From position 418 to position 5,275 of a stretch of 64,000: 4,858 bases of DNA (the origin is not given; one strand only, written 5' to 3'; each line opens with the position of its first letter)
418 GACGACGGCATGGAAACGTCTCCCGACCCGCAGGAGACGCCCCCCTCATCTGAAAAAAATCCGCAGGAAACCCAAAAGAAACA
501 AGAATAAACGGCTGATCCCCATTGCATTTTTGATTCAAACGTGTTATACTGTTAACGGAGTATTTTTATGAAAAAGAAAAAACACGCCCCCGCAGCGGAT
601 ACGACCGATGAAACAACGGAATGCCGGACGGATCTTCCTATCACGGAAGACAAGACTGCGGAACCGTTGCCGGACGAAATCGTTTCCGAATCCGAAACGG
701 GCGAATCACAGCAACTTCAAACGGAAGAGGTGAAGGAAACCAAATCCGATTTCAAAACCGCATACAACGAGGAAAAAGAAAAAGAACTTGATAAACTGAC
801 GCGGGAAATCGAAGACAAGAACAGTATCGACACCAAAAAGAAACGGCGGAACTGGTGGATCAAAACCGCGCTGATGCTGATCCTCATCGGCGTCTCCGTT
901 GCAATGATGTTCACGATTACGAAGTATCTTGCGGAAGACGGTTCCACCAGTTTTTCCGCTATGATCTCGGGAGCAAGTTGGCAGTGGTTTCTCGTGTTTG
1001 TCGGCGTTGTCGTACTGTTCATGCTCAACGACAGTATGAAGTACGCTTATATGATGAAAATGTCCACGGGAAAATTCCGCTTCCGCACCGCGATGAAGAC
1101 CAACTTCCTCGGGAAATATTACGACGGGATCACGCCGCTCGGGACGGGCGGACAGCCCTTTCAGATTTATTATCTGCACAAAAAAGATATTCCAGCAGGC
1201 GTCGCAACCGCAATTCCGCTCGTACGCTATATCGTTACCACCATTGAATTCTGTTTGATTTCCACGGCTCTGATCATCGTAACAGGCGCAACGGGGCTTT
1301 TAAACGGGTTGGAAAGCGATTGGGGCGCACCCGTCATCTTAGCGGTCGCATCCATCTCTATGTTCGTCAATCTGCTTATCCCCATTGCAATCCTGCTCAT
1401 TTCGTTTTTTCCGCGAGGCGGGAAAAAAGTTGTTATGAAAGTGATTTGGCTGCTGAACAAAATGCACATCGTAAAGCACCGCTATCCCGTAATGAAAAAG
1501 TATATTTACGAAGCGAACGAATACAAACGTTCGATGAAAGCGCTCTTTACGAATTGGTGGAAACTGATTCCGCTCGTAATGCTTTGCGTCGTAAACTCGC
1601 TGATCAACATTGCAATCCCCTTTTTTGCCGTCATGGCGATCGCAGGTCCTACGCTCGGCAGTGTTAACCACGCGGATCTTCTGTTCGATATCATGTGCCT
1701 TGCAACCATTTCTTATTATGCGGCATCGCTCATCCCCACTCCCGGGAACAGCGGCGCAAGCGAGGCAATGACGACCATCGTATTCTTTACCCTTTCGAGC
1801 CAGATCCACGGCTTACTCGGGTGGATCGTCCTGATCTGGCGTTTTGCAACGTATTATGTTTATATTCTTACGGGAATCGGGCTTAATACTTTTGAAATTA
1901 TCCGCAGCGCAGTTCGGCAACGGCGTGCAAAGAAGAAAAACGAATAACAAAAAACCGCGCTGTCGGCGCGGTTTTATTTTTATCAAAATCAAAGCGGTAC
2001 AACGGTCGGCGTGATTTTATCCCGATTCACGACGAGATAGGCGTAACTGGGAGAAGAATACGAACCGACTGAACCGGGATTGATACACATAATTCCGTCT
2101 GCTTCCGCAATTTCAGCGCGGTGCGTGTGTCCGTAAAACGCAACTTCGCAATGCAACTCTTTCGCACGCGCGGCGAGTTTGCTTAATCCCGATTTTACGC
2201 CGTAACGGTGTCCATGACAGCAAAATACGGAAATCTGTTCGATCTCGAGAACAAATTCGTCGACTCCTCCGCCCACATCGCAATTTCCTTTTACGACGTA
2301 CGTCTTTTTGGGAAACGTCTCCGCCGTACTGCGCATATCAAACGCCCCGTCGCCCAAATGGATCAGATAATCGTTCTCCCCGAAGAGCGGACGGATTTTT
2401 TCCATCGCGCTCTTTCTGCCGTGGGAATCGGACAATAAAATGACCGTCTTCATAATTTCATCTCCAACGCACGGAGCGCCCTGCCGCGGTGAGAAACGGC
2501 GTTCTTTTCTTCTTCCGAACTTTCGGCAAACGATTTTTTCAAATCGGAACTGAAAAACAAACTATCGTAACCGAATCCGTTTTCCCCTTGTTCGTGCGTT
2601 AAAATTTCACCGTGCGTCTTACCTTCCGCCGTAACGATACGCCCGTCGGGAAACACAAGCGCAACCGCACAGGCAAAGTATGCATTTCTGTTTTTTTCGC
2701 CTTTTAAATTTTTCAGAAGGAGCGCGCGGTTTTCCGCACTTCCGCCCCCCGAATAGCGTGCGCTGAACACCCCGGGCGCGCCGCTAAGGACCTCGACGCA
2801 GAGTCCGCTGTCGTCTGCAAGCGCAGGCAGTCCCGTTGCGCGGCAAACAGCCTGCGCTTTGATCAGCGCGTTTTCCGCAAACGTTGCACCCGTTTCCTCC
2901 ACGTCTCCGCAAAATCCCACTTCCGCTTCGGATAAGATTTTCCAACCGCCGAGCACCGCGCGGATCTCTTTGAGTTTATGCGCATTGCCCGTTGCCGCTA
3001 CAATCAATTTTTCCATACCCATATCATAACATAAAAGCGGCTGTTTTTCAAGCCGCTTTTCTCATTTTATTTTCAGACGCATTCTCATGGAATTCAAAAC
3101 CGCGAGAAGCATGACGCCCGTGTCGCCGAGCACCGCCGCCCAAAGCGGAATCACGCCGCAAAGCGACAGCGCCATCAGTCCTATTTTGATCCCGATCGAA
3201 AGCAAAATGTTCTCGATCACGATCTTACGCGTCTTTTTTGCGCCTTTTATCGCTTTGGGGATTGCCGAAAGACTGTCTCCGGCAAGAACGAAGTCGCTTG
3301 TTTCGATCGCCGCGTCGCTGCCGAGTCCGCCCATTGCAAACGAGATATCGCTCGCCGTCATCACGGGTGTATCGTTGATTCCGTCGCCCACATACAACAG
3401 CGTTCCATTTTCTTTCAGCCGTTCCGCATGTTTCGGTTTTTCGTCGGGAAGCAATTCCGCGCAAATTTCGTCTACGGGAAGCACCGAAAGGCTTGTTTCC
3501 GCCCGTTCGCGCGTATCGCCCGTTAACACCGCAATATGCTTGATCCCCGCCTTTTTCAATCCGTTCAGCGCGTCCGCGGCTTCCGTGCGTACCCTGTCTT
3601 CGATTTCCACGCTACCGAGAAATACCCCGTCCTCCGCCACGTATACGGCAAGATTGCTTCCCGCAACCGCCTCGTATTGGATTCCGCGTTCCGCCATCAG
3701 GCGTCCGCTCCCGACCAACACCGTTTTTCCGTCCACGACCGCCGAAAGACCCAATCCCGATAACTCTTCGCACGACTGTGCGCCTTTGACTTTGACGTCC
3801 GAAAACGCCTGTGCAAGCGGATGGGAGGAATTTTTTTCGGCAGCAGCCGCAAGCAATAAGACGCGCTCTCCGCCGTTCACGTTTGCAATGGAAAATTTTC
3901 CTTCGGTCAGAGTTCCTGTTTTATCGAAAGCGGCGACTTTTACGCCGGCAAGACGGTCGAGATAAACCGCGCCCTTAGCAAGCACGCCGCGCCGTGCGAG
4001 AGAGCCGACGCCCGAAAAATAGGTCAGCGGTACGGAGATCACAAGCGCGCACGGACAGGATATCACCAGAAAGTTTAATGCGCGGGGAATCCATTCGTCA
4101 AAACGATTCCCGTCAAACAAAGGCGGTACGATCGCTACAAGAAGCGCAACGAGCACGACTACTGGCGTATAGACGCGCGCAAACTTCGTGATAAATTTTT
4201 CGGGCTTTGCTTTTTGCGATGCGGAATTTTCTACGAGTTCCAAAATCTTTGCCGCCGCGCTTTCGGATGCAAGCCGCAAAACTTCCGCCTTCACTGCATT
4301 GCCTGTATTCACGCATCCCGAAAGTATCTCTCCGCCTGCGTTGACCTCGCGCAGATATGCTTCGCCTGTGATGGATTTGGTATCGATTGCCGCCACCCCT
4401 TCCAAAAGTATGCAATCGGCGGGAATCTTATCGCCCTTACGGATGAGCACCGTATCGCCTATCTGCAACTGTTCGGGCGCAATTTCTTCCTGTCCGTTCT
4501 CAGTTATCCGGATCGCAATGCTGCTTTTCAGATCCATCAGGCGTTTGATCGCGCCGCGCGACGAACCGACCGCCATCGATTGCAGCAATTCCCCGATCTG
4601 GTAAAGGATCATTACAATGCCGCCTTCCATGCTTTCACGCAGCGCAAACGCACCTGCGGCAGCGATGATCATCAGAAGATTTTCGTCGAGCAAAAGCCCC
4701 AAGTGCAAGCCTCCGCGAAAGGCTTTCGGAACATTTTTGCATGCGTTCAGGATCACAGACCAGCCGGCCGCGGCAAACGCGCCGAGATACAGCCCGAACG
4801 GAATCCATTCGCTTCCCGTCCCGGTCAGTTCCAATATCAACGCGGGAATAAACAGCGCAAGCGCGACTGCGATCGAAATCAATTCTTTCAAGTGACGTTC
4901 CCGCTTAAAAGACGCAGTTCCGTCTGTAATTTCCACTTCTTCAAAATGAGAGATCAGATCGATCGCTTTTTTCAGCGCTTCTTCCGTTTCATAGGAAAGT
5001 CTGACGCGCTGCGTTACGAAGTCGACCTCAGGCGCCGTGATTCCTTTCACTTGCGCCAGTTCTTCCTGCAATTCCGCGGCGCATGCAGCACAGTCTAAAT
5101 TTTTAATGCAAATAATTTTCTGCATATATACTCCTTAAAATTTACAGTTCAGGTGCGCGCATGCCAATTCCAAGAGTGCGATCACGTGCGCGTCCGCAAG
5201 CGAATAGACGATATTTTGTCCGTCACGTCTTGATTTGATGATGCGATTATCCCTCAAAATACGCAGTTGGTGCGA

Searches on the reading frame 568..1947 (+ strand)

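Call 33: search_protein_families(library=pfam, proteins=[window:568-1947:+], max_evalue=0.00001)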
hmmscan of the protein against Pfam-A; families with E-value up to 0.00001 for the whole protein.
window:568-1947:+ (459 aa): 1 family
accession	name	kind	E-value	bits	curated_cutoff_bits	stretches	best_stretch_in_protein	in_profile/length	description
PF03706.18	LPG_synthase_TM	-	7.1e-27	95.1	33.4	1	108-436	6-302/302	Lysylphosphatidylglycerol synthase TM region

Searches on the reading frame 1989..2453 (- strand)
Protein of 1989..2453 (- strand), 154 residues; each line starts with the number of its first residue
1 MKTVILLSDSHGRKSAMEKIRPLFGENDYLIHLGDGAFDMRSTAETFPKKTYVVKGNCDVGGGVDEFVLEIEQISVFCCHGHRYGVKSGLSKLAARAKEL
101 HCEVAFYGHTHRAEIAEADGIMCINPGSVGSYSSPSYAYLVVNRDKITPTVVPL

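Call 33: search_protein_families(library=pfam, proteins=[window:1989-2453:-], max_evalue=0.00001)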
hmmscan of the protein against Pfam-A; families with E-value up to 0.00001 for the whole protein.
window:1989-2453:- (154 aa): 1 family
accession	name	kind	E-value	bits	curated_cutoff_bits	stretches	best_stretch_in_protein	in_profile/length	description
PF12850.12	Metallophos_2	-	3.9e-26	92.3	27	1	4-141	3-150/154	Calcineurin-like phosphoesterase superfamily domain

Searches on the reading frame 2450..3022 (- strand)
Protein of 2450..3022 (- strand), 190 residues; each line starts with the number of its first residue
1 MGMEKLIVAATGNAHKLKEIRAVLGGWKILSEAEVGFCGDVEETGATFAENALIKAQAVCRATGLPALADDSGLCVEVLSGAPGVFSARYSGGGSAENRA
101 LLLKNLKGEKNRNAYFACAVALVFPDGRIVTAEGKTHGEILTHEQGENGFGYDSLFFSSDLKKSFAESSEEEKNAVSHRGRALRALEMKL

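Call 33: search_protein_families(library=pfam, proteins=[window:2450-3022:-], max_evalue=0.00001)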
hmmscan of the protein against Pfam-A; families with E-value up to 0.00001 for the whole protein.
window:2450-3022:- (190 aa): 1 family
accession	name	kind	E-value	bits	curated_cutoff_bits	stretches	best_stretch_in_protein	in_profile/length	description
PF01725.21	Ham1p_like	-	1.8e-63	214.3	22.5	1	7-186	1-183/186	Ham1 family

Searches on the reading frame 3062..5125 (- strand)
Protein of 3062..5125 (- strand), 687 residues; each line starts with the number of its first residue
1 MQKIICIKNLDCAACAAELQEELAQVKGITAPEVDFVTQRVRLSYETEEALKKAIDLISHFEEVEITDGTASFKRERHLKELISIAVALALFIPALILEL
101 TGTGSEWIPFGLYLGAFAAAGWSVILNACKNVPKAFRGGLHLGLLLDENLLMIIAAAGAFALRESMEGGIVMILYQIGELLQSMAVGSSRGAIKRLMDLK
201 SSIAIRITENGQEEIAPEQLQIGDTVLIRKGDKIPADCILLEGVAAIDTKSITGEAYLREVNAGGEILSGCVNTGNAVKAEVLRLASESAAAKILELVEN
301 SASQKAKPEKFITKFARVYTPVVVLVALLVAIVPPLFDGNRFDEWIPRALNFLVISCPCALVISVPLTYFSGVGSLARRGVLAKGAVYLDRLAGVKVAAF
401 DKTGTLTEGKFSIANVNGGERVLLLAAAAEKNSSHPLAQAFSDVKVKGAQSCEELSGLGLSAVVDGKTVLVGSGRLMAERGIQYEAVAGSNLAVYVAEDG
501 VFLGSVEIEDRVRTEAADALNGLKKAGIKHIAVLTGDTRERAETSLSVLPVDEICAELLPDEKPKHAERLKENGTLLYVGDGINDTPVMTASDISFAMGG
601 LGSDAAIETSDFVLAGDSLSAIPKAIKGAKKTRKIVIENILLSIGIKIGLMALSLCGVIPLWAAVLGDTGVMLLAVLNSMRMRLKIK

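Call 33: search_protein_families(library=pfam, proteins=[window:3062-5125:-], max_evalue=0.00001)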
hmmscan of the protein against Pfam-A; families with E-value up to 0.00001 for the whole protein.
window:3062-5125:- (687 aa): 3 families
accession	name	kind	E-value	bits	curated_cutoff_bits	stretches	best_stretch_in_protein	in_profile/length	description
PF00122.25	E1-E2_ATPase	-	1.2e-46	158.9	28.1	1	200-379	3-181/181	E1-E2 ATPase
PF00702.32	Hydrolase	-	1.2e-18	68.6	26.4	1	395-589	1-187/191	haloacid dehalogenase-like hydrolase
PF00403.32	HMA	-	9.2e-08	32.8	24.8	1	7-56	4-57/62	Heavy-metal-associated domain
